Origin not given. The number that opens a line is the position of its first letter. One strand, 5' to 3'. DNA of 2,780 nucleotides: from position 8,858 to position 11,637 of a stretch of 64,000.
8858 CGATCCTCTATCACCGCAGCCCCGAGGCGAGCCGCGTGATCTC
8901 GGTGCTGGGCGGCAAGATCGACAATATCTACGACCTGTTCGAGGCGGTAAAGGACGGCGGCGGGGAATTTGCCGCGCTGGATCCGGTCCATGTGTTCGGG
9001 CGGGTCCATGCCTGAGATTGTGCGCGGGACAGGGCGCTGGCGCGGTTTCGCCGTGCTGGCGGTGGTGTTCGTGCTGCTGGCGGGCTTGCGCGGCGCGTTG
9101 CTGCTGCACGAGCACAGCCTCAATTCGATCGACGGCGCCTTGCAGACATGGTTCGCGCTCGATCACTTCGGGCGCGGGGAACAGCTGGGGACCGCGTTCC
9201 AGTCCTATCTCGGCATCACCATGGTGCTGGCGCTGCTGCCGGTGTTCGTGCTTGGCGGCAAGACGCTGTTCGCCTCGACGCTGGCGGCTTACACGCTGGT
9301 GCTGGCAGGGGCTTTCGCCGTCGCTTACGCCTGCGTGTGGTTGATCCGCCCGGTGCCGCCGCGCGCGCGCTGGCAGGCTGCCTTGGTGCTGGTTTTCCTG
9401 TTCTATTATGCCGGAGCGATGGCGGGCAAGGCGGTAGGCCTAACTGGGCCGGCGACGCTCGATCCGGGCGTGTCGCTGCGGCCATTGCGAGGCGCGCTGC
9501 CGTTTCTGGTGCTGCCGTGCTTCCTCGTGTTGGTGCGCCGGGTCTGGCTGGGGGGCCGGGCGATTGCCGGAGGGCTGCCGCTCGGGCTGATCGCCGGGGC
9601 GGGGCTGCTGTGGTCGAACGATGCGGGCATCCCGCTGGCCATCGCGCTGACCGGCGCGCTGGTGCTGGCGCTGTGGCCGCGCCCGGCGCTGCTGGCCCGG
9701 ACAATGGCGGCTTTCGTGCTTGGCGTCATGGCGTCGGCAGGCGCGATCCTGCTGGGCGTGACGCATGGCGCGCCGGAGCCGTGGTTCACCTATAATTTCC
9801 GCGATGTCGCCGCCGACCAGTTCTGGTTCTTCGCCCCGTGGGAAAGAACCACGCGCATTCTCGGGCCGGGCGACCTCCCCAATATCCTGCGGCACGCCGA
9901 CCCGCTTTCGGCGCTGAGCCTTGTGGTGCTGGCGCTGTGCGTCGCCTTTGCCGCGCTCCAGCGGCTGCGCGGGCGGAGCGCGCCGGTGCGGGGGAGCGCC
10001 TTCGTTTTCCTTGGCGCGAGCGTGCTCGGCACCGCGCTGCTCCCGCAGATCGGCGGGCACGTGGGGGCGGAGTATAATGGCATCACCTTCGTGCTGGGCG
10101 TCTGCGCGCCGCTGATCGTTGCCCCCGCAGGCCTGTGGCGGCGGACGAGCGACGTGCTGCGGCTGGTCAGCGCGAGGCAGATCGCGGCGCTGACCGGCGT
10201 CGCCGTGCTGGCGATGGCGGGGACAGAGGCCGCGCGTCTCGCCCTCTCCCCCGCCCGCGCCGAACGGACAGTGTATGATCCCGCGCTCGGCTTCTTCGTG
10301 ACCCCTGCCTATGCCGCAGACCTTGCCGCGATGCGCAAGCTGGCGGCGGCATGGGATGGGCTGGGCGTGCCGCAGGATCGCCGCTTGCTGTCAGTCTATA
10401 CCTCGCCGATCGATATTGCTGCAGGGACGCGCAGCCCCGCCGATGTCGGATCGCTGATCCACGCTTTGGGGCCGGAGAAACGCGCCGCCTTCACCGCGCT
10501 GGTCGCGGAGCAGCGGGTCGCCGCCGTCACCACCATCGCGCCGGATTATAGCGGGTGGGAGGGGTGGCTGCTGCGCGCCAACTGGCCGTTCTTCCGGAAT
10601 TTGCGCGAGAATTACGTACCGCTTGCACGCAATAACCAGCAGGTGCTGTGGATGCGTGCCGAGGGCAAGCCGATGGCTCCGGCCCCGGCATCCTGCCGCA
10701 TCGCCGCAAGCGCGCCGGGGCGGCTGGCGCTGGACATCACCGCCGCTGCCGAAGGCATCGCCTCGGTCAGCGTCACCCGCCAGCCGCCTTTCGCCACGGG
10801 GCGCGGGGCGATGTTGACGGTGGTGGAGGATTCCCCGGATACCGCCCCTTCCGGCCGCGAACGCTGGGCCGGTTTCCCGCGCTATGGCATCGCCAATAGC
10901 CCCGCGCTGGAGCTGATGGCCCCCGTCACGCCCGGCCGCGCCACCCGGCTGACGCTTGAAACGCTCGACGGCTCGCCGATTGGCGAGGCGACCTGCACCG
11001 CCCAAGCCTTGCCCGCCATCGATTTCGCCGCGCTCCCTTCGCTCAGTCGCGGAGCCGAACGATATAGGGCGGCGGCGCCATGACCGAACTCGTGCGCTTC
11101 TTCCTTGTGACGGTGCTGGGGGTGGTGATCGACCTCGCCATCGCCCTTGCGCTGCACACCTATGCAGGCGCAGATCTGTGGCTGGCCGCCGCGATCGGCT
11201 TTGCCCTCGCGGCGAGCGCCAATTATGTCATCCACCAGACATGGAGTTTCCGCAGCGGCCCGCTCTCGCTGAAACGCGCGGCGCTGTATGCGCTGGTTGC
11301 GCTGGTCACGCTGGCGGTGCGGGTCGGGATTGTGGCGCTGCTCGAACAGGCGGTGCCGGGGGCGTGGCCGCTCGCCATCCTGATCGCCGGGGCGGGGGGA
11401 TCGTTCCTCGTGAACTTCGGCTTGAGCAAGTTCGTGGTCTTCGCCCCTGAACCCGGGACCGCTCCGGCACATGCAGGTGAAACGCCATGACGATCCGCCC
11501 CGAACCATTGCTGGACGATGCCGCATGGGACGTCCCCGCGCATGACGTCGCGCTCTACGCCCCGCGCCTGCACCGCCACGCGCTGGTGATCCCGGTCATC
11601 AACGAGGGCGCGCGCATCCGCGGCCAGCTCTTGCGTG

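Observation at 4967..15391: Translationally coupled ~9-kb operon resembling a lipid-carrier-linked sugar remodelling and transfer pathway of unknown product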

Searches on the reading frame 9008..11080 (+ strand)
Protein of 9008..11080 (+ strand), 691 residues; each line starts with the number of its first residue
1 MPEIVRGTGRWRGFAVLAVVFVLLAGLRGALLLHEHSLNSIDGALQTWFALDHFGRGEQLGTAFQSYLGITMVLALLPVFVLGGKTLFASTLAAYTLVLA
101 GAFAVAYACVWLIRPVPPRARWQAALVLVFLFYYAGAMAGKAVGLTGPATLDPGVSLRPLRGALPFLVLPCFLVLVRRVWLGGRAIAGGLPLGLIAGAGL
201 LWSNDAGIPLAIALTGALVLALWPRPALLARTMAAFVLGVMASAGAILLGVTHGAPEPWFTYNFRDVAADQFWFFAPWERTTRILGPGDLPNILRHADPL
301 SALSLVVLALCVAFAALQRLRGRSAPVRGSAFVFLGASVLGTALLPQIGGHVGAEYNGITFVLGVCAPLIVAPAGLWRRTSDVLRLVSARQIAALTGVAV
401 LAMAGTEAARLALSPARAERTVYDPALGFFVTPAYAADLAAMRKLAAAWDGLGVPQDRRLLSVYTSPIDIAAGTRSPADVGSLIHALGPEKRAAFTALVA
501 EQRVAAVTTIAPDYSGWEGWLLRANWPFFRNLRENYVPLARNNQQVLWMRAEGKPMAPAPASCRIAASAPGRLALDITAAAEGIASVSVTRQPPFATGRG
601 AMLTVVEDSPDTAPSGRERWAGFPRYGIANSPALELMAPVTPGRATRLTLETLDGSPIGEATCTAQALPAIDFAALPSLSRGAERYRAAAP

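Call 4: search_protein_families(library=pfam, proteins=[window:9008-11080:+], max_evalue=0.01)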
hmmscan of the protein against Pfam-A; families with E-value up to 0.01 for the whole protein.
window:9008-11080:+ (691 aa): 0 families

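Call 5: search_protein_families(library=ncbifam, proteins=[window:9008-11080:+], max_evalue=0.01)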
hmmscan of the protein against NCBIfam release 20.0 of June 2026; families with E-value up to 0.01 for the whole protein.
window:9008-11080:+ (691 aa): 0 families

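Call 40: find_homologous_proteins(query=window:9008-11080:+, max_evalue=0.001)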
Query window:9008-11080:+ (691 aa): 221 proteins with E <= 0.001 among 8000 candidates; the best 120 are listed.
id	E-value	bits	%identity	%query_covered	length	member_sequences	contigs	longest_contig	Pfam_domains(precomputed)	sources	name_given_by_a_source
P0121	0.0e+0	1426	96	100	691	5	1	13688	-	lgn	-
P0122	0.0e+0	1255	84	99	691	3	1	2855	-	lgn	-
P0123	0.0e+0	1191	79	100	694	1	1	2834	-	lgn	-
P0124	0.0e+0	1185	81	100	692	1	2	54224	-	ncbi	-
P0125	0.0e+0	1184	80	99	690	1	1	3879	-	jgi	jgi:hypothetical protein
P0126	0.0e+0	1177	81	95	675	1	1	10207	-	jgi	jgi:hypothetical protein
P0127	0.0e+0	1174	79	99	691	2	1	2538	-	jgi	jgi:hypothetical protein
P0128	0.0e+0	1172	80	100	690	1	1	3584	-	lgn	-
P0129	0.0e+0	1170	79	99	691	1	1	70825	-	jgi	jgi:hypothetical protein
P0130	0.0e+0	1166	79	99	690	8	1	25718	-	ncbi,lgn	-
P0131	0.0e+0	1166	79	99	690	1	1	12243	-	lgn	-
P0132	0.0e+0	1166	80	99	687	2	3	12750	-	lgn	-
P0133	0.0e+0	1165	79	99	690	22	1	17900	-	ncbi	ncbi:MAG: hypothetical protein ACOVQY_01285 [Erythrobacter sp.]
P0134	0.0e+0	1163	79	99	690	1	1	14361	-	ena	-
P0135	0.0e+0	1163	79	99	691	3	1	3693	-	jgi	jgi:hypothetical protein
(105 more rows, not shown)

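Call 54: predict_structure(alignment_id=A8)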
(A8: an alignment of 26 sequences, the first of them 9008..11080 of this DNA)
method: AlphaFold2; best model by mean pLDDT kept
length: 691 residues; sequences in the alignment: 26
mean_pLDDT: 77.4   pTM: 0.77
mean pLDDT of the five models: 77.4, 72.8, 72.7, 69.6, 61.8
residues with pLDDT >= 90: 177; 70-90: 318; 50-70: 127; < 50: 69
segments of 3 or more residues with pLDDT < 50: 1-8, 38-41, 61-67, 266-286, 346-354, 513-516, 613-623
pLDDT, mean of each block of 10 residues (from residue 1): 41 86 91 68 59 62 52 75 74 83 91 84 91 83 67 65 87 94 92 93 78 95 95 97 90 75 51 36 48 66 86 94 90 93 57 57 89 77 70 90 91 84 85 87 86 83 67 62 54 82 85 53 74 88 84 78 92 92 88 71 76 44 59 85 89 79 89 85 81 47
secondary structure, 60 per line:
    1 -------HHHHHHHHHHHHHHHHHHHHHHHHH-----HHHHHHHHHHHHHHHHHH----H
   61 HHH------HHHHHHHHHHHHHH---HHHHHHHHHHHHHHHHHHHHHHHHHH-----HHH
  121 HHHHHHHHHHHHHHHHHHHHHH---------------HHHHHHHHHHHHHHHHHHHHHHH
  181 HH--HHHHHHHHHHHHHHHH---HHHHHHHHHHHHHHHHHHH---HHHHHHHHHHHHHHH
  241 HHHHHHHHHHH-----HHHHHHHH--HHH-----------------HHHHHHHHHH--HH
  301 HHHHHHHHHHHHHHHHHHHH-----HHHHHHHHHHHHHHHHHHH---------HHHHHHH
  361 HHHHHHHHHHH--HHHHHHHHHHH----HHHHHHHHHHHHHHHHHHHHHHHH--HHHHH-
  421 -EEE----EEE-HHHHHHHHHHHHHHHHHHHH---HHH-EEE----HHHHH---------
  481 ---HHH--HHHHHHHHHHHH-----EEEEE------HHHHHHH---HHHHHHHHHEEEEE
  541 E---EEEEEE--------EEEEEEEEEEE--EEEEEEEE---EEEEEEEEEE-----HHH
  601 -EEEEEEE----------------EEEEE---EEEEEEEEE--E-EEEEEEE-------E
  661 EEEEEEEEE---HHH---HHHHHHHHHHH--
elements in order (helices of 4 or more, strands of 3 or more residues): H8-32 H38-55 H60-63 H70-83 H87-112 H118-142 H158-182 H185-200 H204-222 H226-251 H257-264 H287-296 H299-320 H326-344 H354-371 H374-384 H389-412 H415-419 E422-424 E429-431 H433-452 E460-462 H467-471 H489-500 E506-510 H517-523 H527-535 E536-541 E545-550 E559-569 E572-579 E583-592 E602-608 E625-629 E633-641 E646-652 E660-669 H679-689

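Call 56: fold_search(model_id=the predicted structure, library=pdb)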
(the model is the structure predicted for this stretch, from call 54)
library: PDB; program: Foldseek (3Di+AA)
matches with E <= 10: 888; with E <= 0.001: 3
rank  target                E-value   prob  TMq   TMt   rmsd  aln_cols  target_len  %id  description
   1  8if8_C                1.1e-05  1.00  0.34  0.38  13.3       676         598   15  Arabinosyltransferase AftA (released 2023-05-31)
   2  8if8_B                3.5e-04  1.00  0.34  0.37  12.9       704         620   15  Arabinosyltransferase AftA (released 2023-05-31)
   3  6wbx                  3.8e-04  1.00  0.29  0.18  16.4       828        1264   13  Single-Particle Cryo-EM Structure of Arabinofuranosyltransferase AftD from Mycobacteria, Mutant R1389S Class 1 (released 2020-05-13)
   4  6wby                  2.6e-03  0.99  0.33  0.21  15.1       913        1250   13  Single-Particle Cryo-EM Structure of Arabinofuranosyltransferase AftD from Mycobacteria, Mutant R1389S Class 2 (released 2020-05-13)
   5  6ezn_F                3.3e-03  1.00  0.37  0.39  14.1       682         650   11  Cryo-EM structure of the yeast oligosaccharyltransferase (OST) complex (released 2018-01-17)
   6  5f15                  5.2e-03  1.00  0.41  0.49  10.5       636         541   13  Crystal Structure of ArnT from Cupriavidus metallidurans bound to Undecaprenyl phosphate (released 2016-02-17)
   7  5ezm                  9.0e-03  1.00  0.42  0.51  10.9       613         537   13  Crystal Structure of ArnT from Cupriavidus metallidurans in the apo state (released 2016-02-17)
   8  8agb_A                1.5e-02  0.99  0.34  0.36  14.6       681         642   10  Structure of yeast oligosaccharylransferase complex with lipid-linked oligosaccharide bound (released 2022-12-07)
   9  8b6l_I                2.9e-02  1.00  0.39  0.39  12.7       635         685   11  Subtomogram average of the human Sec61-TRAP-OSTA-translocon (released 2022-12-07)
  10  5aym                  7.0e-02  0.21  0.09  0.14  23.8       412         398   14  Crystal structure of a bacterial homologue of iron transporter ferroportin in outward-facing state with soaked iron (released 2015-11-04)
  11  7pjj                  7.9e-02  0.18  0.09  0.08  19.2       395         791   12  Structure of the Family-3 Glycosyl Hydrolase BcpE2 from Streptomyces scabies (released 2022-07-13)
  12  8zkn_A                9.7e-02  0.14  0.10  0.15  25.2       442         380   12  CryoEM structure of Thyroid Hormone Transporter MCT8 bound with silychristin (released 2025-04-02)
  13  6ueh                  1.0e-01  0.93  0.09  0.13  11.0       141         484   15  Crystal structure of a ruminal GH26 endo-beta-1,4-mannanase (released 2020-03-11)
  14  8e2e_A                1.1e-01  0.14  0.14  0.12  32.5       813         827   12  Cryo-EM structure of helical arch of BIRC6 (from local refinement 1) (released 2023-02-15)
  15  8hpk_A                1.2e-01  0.11  0.09  0.13  24.9       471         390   15  Crystal structure of the bacterial oxalate transporter OxlT in an oxalate-bound occluded form (released 2023-02-15)
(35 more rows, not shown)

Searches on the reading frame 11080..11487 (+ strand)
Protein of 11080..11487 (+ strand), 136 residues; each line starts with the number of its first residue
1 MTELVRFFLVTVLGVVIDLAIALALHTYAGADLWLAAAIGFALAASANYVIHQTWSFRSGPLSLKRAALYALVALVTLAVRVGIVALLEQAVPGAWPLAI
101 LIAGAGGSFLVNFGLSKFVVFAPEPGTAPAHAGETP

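Call 4: search_protein_families(library=pfam, proteins=[window:11080-11487:+], max_evalue=0.01)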
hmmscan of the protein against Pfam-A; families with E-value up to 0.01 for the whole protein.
window:11080-11487:+ (136 aa): 1 family
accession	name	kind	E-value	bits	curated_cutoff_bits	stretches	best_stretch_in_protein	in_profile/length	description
PF04138.20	GtrA_DPMS_TM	-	3e-18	66.6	26.1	1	6-121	1-117/117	GtrA/DPMS, transmembrane domain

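Call 5: search_protein_families(library=ncbifam, proteins=[window:11080-11487:+], max_evalue=0.01)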
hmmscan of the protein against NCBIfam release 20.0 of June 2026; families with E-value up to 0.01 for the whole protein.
window:11080-11487:+ (136 aa): 1 family
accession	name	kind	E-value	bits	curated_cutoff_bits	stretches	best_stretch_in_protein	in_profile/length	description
NF037976.1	gtrA_1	subfamily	0.0041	17.2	50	0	67-125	2-61/126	GtrA family protein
